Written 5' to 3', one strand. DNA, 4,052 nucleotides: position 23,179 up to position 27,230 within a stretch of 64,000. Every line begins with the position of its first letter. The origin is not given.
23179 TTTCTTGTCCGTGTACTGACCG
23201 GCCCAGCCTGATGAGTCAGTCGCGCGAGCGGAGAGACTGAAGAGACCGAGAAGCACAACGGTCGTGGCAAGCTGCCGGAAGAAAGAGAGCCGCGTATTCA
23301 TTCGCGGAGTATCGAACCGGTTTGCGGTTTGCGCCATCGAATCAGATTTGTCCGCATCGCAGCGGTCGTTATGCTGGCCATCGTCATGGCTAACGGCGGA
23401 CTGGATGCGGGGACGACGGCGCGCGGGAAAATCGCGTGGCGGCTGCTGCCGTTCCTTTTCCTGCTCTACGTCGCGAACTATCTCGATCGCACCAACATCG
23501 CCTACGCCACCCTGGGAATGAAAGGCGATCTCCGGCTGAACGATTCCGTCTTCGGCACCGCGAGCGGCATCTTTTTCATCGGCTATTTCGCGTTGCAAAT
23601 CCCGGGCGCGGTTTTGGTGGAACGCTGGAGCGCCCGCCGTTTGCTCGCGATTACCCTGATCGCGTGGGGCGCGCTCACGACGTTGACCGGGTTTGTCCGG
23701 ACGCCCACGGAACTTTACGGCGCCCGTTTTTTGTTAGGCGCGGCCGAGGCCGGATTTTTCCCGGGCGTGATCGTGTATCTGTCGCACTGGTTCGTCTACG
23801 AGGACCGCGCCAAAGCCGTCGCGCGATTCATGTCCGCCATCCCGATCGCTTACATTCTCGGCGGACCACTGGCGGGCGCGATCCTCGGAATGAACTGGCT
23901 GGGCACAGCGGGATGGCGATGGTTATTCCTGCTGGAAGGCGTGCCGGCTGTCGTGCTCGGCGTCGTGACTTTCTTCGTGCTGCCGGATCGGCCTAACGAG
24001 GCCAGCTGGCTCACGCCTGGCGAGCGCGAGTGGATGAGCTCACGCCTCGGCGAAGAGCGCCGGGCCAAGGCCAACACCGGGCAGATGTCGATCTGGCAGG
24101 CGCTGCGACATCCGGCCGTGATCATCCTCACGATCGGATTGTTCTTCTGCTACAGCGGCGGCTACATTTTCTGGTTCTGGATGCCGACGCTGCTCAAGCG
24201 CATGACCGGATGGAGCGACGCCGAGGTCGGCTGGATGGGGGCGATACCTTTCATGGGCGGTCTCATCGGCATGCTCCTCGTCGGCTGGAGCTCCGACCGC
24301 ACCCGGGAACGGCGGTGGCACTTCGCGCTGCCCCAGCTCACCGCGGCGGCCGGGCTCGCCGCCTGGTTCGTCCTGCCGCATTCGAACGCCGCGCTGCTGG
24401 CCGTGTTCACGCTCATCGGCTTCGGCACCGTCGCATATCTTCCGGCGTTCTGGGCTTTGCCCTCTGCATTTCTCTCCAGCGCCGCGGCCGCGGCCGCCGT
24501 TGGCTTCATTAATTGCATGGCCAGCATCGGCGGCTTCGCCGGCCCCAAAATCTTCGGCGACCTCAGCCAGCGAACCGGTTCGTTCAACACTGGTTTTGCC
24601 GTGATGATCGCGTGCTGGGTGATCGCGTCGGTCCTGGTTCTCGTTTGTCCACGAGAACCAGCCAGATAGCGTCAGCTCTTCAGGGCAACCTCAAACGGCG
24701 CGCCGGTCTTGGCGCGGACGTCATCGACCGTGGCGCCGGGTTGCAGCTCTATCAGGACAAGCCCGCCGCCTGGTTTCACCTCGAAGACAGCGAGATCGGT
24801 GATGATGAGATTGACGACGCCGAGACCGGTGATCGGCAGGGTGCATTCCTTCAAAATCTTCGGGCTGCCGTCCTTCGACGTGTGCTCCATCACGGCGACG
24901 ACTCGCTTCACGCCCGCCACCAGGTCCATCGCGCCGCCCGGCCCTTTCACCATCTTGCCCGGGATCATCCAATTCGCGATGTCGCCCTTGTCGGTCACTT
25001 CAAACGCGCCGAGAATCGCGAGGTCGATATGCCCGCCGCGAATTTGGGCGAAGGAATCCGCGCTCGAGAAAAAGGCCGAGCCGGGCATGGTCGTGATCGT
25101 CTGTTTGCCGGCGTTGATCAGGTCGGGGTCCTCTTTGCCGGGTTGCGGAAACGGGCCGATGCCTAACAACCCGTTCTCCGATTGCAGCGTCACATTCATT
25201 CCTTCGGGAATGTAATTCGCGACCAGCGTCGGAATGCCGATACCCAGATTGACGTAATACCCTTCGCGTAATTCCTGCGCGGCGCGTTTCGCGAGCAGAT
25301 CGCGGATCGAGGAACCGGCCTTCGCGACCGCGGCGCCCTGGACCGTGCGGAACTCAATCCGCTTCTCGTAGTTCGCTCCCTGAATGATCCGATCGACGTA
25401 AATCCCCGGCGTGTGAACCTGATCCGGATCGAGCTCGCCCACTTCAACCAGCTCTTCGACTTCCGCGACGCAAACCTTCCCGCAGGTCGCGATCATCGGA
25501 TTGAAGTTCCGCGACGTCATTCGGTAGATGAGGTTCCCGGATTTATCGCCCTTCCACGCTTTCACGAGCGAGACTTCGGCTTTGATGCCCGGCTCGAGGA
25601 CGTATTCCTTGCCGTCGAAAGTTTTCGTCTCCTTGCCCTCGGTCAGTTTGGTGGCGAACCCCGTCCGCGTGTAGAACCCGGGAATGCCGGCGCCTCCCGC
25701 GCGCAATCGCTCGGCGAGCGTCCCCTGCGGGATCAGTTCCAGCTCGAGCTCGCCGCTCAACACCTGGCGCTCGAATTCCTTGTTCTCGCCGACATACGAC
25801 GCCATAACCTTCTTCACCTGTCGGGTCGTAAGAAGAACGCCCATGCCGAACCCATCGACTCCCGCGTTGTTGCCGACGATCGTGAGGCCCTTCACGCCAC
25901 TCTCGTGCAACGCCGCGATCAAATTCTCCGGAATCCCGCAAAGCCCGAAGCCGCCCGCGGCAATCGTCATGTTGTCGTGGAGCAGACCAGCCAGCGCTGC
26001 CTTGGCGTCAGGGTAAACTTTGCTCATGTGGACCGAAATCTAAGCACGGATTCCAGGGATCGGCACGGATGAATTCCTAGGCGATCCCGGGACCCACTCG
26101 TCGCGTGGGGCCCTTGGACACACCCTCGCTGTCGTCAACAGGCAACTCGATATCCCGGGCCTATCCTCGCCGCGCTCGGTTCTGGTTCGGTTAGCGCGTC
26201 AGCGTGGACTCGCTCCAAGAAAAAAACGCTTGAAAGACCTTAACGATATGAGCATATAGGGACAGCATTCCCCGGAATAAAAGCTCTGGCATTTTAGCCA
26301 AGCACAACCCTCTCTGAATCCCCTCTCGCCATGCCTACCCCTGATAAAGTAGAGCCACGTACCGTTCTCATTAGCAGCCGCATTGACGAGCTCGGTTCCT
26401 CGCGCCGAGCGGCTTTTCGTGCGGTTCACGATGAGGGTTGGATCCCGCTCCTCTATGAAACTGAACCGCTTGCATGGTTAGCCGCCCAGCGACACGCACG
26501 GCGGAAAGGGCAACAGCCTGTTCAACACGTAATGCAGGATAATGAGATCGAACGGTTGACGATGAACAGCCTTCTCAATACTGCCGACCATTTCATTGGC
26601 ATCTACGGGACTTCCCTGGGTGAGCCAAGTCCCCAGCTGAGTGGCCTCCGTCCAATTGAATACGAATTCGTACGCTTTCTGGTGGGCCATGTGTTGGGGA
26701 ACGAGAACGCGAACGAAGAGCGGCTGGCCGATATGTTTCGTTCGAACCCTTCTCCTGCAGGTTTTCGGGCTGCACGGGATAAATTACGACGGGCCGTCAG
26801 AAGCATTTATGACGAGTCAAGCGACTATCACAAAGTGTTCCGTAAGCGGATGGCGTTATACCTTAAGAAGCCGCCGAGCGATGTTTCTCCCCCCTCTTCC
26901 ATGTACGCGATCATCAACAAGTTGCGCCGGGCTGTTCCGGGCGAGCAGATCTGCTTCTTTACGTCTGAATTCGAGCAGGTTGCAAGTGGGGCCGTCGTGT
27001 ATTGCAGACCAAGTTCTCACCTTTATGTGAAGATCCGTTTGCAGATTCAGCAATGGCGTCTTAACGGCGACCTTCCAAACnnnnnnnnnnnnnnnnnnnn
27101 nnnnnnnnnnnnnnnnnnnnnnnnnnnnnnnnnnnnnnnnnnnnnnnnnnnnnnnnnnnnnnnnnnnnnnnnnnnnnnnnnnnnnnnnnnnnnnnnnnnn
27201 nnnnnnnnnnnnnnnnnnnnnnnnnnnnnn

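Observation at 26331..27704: Unusual fusion: DUF4062-like (TIR/NDT-like) N-terminal domain with two ACT small-molecule-binding domains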

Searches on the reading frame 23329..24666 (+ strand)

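Call 55: search_protein_families(library=pfam, proteins=[window:23329-24666:+], max_evalue=0.001)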
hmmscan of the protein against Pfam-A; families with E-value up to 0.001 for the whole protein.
window:23329-24666:+ (446 aa): 4 families
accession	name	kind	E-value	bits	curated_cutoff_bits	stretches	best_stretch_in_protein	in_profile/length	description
PF07690.21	MFS_1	-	3.2e-54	184.6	33.4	1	43-406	1-347/347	Major Facilitator Superfamily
PF12832.13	MFS_1_like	-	2e-05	24.3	25.2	0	265-372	2-107/373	MFS_1 like family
PF13347.12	MFS_2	-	8.6e-05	21.7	27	1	250-378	212-339/427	MFS/sugar transport protein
PF06779.20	MFS_4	-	0.00064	19.6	26.3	1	285-366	16-96/364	Uncharacterised MFS-type transporter YbfB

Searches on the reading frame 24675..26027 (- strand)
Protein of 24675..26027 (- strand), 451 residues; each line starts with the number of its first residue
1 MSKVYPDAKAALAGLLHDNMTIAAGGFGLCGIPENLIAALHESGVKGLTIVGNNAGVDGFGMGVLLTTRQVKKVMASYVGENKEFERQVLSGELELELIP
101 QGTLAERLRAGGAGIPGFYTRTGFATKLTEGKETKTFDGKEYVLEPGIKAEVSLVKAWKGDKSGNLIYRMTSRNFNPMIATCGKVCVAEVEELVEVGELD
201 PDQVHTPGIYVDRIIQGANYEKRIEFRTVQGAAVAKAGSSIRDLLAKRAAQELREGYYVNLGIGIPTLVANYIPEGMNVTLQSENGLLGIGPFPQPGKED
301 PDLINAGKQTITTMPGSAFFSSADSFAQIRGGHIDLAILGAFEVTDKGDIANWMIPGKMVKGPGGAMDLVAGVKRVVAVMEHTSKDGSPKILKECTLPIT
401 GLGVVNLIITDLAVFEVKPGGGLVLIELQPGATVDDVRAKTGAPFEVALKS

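Call 47: find_related_loci(query=window:24675-26027:-, collection=genome_contigs, flank=10000)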
Query window:24675-26027:- (451 aa) in genome_contigs; peptide patterns used: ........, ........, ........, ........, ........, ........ (x = any residue, [..] = any of these).
600 stretches matched a pattern (row limit reached: there are more); 600 encode a relative of the query (tblastn E <= 1e-3); the best 80 are kept; 80 distinct loci.
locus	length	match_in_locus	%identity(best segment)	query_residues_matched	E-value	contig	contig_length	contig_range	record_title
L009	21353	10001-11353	93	1-451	0e+0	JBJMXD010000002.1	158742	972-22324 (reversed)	MAG: Chthoniobacterales bacterium isolate H3_16_all_fractions_metab_conc_1_58_0 k255_3712627, whole genome shotgun seque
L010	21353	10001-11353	90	1-451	0e+0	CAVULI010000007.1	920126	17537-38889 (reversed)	MAG: uncultured Verrucomicrobiae bacterium isolate MFD02134.bin.2.234 genome assembly, contig: contig_9907, whole genome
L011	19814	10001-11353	90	1-451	0e+0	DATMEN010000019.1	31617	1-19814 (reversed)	MAG TPA_asm: Chthoniobacterales bacterium isolate SMAG_U13437 k141_1667255, whole genome shotgun sequence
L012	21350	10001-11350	90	1-450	0e+0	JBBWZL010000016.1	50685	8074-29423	MAG: Verrucomicrobiota bacterium isolate Holy_436 scaffold_3028082, whole genome shotgun sequence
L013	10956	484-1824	83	1-447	0e+0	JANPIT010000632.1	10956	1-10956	MAG: Opitutaceae bacterium isolate VAR_61_metabat_518 VAR_61_k141_3004654, whole genome shotgun sequence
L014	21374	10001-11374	85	1-450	0e+0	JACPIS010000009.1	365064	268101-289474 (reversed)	MAG: Opitutia bacterium isolate NC_groundwater_447_Ag_B-0.1um_66_19 GD18-4_B1_scaffold_317619, whole genome shotgun sequ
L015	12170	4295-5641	79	1-449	0e+0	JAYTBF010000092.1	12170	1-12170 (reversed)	MAG: Burkholderiales bacterium isolate GFS_14130 GFS_14130_91, whole genome shotgun sequence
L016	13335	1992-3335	77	1-449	0e+0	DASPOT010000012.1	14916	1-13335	MAG TPA_asm: Mycobacterium sp. isolate SMAG_U12154 k141_1178923, whole genome shotgun sequence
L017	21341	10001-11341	76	1-448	0e+0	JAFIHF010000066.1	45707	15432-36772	MAG: Rhodanobacter denitrificans isolate HJP_bin44 k141_196258, whole genome shotgun sequence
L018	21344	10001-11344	76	2-449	0e+0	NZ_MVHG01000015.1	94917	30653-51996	Mycobacterium arosiense ATCC BAA-1401 = DSM 45069 Mycobacterium_arosiense_DSM45069_contig15, whole genome shotgun sequen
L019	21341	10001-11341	77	1-447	0e+0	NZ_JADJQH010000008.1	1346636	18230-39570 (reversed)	MAG: Dokdonella sp. isolate Fred_18-Q3-R57-64_MAXAC.209 tig01554391-10-13519210, whole genome shotgun sequence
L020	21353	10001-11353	79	1-451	0e+0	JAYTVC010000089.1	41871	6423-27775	MAG: Pseudomonadota bacterium isolate GFS_5653 GFS_5653_88, whole genome shotgun sequence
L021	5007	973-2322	73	1-450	0e+0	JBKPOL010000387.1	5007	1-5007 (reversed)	MAG: Pseudomonadota bacterium isolate GS_HAYS_MAG_00015 GS_HAYS_000000397839, whole genome shotgun sequence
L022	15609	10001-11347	77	1-449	0e+0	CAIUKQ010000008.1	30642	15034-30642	MAG: uncultured beta proteobacterium isolate Kiruna2_bin-4101 genome assembly, contig: bin-4101:008/514, whole genome sh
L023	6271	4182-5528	76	1-449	0e+0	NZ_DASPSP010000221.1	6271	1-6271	MAG: Mycobacterium sp. isolate SMAG_U12254 k141_1413791, whole genome shotgun sequence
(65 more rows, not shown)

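Call 55: search_protein_families(library=pfam, proteins=[window:24675-26027:-], max_evalue=0.001)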
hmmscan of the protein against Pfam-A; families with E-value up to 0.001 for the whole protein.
window:24675-26027:- (451 aa): 1 family
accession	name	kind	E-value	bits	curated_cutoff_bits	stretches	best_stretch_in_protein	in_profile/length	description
PF01144.29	CoA_trans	-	2.1e-123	410.2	23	2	7-216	3-216/217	Coenzyme A transferase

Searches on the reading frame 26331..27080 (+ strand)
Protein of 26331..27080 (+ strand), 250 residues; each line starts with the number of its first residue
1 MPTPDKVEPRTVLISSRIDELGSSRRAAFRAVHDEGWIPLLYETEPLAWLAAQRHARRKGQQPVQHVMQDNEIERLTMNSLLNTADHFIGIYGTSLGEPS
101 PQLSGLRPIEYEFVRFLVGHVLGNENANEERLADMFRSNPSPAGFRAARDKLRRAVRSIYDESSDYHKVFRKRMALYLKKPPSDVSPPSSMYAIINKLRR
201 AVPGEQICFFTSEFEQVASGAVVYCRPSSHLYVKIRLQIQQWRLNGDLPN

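Call 64: predict_structure(alignment_id=A4)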
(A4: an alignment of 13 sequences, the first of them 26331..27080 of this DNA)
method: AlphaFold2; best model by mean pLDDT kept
length: 250 residues; sequences in the alignment: 13
mean_pLDDT: 81.0   pTM: 0.80
mean pLDDT of the five models: 81.0, 79.8, 79.6, 79.2, 78.6
residues with pLDDT >= 90: 101; 70-90: 95; 50-70: 40; < 50: 14
segments of 3 or more residues with pLDDT < 50: 1-4, 57-62
pLDDT, mean of each block of 10 residues (from residue 1): 56 85 90 93 58 50 55 78 92 81 88 93 72 84 92 94 93 92 64 87 84 87 89 94 70
secondary structure, 60 per line:
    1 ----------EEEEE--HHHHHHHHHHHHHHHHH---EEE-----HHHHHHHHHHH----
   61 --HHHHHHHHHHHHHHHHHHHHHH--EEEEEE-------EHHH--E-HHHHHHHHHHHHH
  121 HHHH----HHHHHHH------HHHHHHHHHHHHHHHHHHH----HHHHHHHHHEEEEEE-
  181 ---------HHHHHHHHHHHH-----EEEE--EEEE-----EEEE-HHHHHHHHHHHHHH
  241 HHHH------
elements in order: E11-15 H18-34 E38-40 H46-56 H63-84 E87-92 H108-124 H129-135 H142-160 H165-173 E174-179 H190-201 E207-210 E213-216 E222-225 H227-244

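Call 67: fold_search(model_id=the predicted structure, library=pdb)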
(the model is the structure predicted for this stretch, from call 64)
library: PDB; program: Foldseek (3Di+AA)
matches with E <= 10: 943; with E <= 0.001: 0
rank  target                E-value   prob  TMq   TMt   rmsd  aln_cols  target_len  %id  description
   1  1ydg_E                4.7e-03  0.98  0.36  0.43   9.7       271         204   11  Crystal Structure of Trp repressor binding protein WrbA (released 2005-01-04)
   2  1ydg_A                5.6e-03  0.98  0.37  0.44   9.7       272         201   10  Crystal Structure of Trp repressor binding protein WrbA (released 2005-01-04)
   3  2q0x_B                5.6e-03  0.84  0.33  0.29  14.5       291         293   11  Alpha/Beta hydrolase fold protein of unknown function (released 2007-06-26)
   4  2q0x_A                7.0e-03  0.75  0.30  0.27  15.0       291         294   12  Alpha/Beta hydrolase fold protein of unknown function (released 2007-06-26)
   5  3egc_D                7.0e-03  0.47  0.22  0.21  16.9       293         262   12  Crystal structure of a putative ribose operon repressor from Burkholderia thailandensis (released 2008-09-30)
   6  3fni                  9.4e-03  0.96  0.33  0.47   9.1       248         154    7  Crystal structure of a diflavin flavoprotein A3 (all3895) from Nostoc sp., Northeast Structural Genomics Consortium Targ (released 2009-01-13)
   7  3jvd_B                1.0e-02  0.44  0.24  0.24  17.6       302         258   14  Crystal structure of putative transcription regulation repressor (LACI family) FROM Corynebacterium glutamicum (released 2009-09-22)
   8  9nt4_G                1.1e-02  0.41  0.22  0.21  17.5       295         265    9  Crystal structure of ecLacI transcription factor ancestor 1 bound to d-fucose (released 2025-06-18)
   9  4kzk                  1.3e-02  0.38  0.21  0.19  17.2       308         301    9  The structure of the periplasmic L-arabinose binding protein from Burkholderia thailandensis (released 2013-06-26)
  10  3jvd_A                1.7e-02  0.38  0.24  0.23  17.4       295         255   12  Crystal structure of putative transcription regulation repressor (LACI family) FROM Corynebacterium glutamicum (released 2009-09-22)
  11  8h4j_E                1.8e-02  0.75  0.31  0.37  10.6       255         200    9  Crystal Structure of AzoR-FMN-Lyb24 complex (released 2023-10-18)
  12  3k1y_C                2.0e-02  0.82  0.30  0.38  11.1       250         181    8  X-ray structure of oxidoreductase from corynebacterium diphtheriae. orthorombic crystal form, northeast structural gen (released 2009-10-20)
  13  1d4a_A                2.1e-02  0.54  0.27  0.25  11.9       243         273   13  CRYSTAL STRUCTURE OF HUMAN NAD[P]H-QUINONE OXIDOREDUCTASE AT 1.7 A RESOLUTION (released 1999-10-15)
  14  6gt9_A                2.1e-02  0.38  0.24  0.22  18.2       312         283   12  Crystal structure of GanP, a glucose-galactose binding protein from Geobacillus stearothermophilus, in complex with ga (released 2019-06-26)
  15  8h4j_A                2.4e-02  0.84  0.34  0.40  10.4       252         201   10  Crystal Structure of AzoR-FMN-Lyb24 complex (released 2023-10-18)
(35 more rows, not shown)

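Call 70: search_solved_structures(query=A4, max_evalue=10, show_alignments=3)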
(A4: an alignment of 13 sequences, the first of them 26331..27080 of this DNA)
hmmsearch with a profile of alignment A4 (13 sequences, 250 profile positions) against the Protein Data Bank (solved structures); distinct sequences matched with E-value up to 10: 1.
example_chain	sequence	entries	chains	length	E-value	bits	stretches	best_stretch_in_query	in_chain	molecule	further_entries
2lyw_A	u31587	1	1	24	1.2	11.9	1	25-43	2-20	Neurotensin receptor type 1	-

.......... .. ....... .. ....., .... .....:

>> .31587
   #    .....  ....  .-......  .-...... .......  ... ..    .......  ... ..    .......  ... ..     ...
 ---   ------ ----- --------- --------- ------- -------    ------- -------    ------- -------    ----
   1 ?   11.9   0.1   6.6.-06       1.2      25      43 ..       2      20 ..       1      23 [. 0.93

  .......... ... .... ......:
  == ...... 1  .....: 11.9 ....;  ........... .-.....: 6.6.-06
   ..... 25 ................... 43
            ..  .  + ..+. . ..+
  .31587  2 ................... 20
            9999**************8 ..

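Call 88: fold_search(model_id=the predicted structure, library=viral)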
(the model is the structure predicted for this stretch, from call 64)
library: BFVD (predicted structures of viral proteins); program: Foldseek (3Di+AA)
matches with E <= 10: 645; with E <= 0.001: 0
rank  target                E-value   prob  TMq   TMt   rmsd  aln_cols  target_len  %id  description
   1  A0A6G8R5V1            9.8e-03  0.98  0.37  0.43   9.8       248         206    7  NADPH-dependent oxidoreductase [Synechococcus phage S-N03]
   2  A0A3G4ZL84            1.2e-02  0.25  0.18  0.11  28.1       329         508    9  Uncharacterized protein [Terrestrivirus sp.]
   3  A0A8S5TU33            1.3e-02  0.97  0.38  0.28  12.6       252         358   12  Deoxyribosyltransferase [Siphoviridae sp. ctYcY12]
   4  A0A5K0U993            1.8e-02  0.25  0.23  0.23  17.4       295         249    9  Putative hydrolase [Yasminevirus sp. GU-2018]
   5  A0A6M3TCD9            1.9e-02  0.82  0.26  0.23  13.4       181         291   12  (no name in the UniProt tables at hand)
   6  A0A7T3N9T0            2.2e-02  0.44  0.24  0.26  13.1       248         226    8  Uncharacterized protein [Serratia phage vB_SmaS_Rovert]
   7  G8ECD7                2.2e-02  0.21  0.13  0.13  13.7       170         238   14  (no name in the UniProt tables at hand)
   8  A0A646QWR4            2.4e-02  0.84  0.29  0.44   8.6       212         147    8  (no name in the UniProt tables at hand)
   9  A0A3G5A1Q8            2.6e-02  0.72  0.24  0.38  15.1       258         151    9  Nucleoside 2-deoxyribosyltransferase [Harvfovirus sp.]
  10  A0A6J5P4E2            2.8e-02  0.44  0.26  0.23  11.9       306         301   11  Peptidase S8/S53 domain-containing protein [uncultured Caudovirales phage]
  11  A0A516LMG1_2          2.8e-02  0.38  0.18  0.08  12.9       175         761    6  (no name in the UniProt tables at hand)
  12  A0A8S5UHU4            3.2e-02  0.13  0.15  0.13  15.7       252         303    8  Exodeoxyribonuclease [Myoviridae sp. ctu2j3]
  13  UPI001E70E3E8         3.5e-02  0.38  0.23  0.28  15.2       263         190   10  (no name look-up for this kind of identifier)
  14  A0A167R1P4            3.8e-02  0.23  0.21  0.23  14.2       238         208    8  tRNA-dependent cyclodipeptide synthase [Powai lake megavirus]
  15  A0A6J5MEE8            4.0e-02  0.69  0.24  0.40  12.4       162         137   11  Nucleoside 2-deoxyribosyltransferase [uncultured Caudovirales phage]
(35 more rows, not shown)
